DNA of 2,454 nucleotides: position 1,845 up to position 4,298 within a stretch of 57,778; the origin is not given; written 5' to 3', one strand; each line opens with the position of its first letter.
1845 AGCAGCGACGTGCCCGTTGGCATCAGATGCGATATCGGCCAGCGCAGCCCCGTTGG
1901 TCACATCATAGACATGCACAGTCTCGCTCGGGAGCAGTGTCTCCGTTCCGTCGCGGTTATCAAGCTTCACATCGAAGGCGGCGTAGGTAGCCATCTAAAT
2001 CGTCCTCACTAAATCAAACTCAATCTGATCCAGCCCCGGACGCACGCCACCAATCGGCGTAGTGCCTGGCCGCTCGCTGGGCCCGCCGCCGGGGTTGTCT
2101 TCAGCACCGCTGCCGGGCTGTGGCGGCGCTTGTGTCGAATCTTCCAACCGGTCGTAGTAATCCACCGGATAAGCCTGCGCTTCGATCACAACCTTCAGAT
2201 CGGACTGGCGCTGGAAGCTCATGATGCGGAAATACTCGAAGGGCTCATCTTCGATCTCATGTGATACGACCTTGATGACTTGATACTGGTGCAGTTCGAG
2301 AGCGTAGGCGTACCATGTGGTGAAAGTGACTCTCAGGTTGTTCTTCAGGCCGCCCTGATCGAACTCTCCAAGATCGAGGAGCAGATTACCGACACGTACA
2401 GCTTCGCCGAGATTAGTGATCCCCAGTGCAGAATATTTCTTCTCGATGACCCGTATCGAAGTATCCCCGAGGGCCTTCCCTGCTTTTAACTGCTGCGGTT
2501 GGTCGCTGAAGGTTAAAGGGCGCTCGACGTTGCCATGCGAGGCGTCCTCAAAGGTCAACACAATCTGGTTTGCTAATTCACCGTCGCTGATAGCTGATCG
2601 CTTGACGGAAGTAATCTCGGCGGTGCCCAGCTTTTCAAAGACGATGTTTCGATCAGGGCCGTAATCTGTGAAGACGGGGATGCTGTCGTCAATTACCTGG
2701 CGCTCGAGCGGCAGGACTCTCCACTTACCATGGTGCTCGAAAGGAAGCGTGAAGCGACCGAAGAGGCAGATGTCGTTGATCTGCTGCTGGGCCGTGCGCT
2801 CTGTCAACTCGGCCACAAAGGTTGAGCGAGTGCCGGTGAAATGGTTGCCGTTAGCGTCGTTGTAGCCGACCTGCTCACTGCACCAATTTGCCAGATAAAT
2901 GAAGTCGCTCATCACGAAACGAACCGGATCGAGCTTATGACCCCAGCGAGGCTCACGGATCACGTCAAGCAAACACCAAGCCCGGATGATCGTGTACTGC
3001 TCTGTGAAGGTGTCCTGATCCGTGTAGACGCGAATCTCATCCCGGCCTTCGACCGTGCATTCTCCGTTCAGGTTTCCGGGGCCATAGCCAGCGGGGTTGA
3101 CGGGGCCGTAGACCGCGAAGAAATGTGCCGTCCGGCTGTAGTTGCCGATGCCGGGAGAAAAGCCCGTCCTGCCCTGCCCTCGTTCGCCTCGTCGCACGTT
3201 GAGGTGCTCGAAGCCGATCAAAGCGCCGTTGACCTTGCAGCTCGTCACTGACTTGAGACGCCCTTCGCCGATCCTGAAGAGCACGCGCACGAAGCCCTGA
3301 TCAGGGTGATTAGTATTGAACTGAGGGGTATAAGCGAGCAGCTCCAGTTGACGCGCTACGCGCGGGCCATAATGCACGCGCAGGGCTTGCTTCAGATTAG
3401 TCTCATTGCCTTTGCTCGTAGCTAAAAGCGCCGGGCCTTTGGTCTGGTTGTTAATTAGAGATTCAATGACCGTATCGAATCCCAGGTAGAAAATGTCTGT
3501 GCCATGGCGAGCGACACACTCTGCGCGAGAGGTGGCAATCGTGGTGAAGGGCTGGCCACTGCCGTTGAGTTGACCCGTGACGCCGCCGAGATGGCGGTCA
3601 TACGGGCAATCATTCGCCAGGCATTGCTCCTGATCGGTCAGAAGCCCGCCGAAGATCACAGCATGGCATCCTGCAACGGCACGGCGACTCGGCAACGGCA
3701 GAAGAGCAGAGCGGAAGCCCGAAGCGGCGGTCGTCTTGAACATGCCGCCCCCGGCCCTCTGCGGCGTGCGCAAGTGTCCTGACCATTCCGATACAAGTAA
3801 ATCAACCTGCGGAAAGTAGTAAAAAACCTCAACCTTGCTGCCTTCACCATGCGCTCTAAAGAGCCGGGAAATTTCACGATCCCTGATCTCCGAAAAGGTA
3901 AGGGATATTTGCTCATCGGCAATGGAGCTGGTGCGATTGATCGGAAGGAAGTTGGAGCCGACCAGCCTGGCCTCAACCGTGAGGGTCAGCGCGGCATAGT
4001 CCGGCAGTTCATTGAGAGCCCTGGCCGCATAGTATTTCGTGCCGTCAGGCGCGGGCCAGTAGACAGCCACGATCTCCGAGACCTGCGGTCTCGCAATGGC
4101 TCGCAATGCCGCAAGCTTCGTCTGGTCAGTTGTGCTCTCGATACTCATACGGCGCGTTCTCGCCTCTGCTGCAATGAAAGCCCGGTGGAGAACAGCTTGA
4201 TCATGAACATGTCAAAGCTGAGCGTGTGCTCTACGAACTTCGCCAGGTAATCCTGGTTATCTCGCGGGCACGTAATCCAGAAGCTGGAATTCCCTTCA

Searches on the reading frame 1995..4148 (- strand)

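Call 7: search_protein_families(library=pfam, proteins=[window:1995-4148:-], max_evalue=0.001)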
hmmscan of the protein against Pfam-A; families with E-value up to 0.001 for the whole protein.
window:1995-4148:- (717 aa): 0 families

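Call 9: search_protein_families(library=phrogs, proteins=[window:1995-4148:-], max_evalue=0.001)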
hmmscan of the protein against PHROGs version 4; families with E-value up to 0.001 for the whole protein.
window:1995-4148:- (717 aa): 1 family
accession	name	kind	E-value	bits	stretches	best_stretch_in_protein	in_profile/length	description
phrog_31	-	tail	6.4e-08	31.8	1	364-591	496-711/1565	central tail fiber J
